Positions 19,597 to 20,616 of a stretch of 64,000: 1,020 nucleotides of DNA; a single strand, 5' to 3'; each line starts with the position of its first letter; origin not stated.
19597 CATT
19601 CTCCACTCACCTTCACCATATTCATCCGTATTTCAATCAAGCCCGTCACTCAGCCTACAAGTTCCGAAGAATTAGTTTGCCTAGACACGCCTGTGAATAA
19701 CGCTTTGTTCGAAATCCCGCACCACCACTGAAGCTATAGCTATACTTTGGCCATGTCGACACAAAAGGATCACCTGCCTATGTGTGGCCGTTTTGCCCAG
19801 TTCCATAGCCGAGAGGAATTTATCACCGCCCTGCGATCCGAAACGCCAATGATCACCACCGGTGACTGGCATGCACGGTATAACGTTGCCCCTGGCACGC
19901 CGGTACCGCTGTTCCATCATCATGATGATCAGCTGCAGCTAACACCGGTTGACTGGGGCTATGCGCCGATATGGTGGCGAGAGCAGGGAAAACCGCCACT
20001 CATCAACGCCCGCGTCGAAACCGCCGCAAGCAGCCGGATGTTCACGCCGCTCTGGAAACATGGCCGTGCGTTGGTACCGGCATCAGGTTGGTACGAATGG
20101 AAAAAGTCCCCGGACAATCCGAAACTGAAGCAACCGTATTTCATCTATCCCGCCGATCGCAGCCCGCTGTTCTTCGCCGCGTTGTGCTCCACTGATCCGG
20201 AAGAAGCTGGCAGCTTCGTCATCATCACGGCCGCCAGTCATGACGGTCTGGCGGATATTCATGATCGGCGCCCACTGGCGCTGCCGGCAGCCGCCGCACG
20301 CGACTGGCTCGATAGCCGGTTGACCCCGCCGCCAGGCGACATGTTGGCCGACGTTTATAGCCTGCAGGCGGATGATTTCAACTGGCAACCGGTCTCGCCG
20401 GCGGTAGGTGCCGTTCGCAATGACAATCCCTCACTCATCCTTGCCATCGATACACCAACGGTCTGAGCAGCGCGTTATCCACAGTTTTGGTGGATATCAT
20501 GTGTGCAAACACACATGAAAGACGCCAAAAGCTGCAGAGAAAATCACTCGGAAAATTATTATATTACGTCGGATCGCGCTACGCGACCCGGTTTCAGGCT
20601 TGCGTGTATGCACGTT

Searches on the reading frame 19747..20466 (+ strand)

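Call 46: search_protein_families(library=pfam, proteins=[window:19747-20466:+], max_evalue=0.01)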
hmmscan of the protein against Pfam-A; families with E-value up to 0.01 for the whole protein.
window:19747-20466:+ (239 aa): 1 family
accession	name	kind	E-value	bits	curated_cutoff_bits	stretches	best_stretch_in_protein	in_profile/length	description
PF02586.19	SRAP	-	2.5e-53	181.2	27.1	1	12-222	1-213/214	SOS response associated peptidase (SRAP)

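Call 47: search_protein_families(library=padloc, proteins=[window:19747-20466:+], max_evalue=0.01)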
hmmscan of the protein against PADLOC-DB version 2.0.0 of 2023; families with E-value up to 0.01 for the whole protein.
window:19747-20466:+ (239 aa): 0 families
